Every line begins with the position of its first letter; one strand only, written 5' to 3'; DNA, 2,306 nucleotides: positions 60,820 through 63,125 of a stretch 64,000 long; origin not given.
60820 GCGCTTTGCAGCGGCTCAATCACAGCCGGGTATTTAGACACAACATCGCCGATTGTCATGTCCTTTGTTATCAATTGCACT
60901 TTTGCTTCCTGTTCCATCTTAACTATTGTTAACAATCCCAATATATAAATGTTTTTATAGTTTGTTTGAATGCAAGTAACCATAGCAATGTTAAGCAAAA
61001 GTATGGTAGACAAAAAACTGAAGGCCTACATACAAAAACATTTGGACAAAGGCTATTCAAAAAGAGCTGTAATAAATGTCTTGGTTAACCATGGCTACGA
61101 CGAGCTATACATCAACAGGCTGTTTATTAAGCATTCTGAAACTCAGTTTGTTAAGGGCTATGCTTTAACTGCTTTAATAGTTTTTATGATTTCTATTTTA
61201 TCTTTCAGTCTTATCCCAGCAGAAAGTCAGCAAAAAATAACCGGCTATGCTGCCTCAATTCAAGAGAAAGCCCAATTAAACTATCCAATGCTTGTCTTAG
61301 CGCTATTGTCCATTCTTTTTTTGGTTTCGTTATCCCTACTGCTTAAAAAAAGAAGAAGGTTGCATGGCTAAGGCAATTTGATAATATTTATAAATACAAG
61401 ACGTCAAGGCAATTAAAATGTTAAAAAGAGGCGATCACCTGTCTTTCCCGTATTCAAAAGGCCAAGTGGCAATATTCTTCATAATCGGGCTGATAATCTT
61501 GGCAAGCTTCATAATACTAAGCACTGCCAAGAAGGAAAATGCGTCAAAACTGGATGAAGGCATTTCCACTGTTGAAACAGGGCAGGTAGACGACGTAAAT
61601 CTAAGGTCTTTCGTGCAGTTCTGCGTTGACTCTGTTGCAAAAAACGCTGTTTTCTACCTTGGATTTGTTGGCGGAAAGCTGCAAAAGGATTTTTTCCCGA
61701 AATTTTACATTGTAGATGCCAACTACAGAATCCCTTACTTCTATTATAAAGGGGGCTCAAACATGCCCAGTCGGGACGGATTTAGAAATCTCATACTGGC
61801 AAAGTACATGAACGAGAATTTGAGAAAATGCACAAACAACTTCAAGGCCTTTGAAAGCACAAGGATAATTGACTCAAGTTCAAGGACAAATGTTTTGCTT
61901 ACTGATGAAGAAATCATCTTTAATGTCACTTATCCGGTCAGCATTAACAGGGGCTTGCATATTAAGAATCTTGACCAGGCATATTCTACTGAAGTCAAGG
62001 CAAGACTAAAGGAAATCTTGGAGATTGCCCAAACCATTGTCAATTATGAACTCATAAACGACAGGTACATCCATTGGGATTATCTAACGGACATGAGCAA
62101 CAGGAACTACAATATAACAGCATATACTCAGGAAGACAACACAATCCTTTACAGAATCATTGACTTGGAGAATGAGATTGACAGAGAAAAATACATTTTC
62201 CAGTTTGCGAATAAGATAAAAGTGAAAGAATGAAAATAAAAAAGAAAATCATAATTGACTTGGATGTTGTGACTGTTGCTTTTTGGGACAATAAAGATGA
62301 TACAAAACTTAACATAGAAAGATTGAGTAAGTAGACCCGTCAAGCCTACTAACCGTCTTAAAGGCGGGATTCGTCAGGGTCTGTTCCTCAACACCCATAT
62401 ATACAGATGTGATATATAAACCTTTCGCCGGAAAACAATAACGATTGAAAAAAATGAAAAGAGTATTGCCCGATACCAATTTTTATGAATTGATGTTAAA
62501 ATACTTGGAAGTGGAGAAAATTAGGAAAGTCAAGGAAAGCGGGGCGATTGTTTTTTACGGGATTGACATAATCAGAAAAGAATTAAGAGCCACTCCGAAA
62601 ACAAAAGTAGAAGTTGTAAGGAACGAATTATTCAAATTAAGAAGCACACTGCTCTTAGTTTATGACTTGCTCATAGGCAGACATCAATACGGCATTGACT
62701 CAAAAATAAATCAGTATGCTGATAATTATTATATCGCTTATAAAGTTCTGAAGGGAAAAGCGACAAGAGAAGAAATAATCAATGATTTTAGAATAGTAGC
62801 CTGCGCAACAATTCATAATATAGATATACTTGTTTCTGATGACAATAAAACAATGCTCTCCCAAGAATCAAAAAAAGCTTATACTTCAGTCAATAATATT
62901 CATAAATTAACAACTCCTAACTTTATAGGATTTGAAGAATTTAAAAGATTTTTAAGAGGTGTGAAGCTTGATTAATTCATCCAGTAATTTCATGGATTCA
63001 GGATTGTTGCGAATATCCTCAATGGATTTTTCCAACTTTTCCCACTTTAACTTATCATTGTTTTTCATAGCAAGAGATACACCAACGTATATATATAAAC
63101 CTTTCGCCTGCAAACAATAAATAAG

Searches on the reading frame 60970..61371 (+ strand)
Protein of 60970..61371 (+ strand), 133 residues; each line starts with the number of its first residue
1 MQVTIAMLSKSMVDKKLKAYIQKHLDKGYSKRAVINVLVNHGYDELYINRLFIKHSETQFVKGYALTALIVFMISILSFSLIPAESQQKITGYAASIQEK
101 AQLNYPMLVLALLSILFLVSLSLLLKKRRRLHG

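Call 85: search_protein_families(library=pfam, max_evalue=0.1, proteins=[window:60970-61371:+])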
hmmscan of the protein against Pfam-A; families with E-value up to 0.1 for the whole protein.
window:60970-61371:+ (133 aa): 2 families
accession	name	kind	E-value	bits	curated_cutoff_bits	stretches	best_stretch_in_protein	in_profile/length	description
PF19213.5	CoV_NSP6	-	0.0074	17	25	1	48-123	28-101/263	Coronavirus replicase NSP6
PF03878.20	YIF1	-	0.029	14.3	27.6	1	48-121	172-244/245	YIF1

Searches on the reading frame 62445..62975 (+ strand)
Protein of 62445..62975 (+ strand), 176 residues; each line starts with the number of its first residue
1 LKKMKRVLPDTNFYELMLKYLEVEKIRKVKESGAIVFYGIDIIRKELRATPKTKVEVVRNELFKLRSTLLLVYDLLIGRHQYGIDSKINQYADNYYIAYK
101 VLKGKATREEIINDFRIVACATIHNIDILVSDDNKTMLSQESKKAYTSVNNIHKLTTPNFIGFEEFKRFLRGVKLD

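Call 85: search_protein_families(library=pfam, max_evalue=0.1, proteins=[window:62445-62975:+])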
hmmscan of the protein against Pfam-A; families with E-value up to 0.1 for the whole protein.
window:62445-62975:+ (176 aa): 1 family
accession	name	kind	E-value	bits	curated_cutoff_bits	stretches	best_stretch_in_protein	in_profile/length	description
PF18150.6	DUF5600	-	0.093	13.9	26.6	0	131-175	37-81/107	Domain of unknown function (DUF5600)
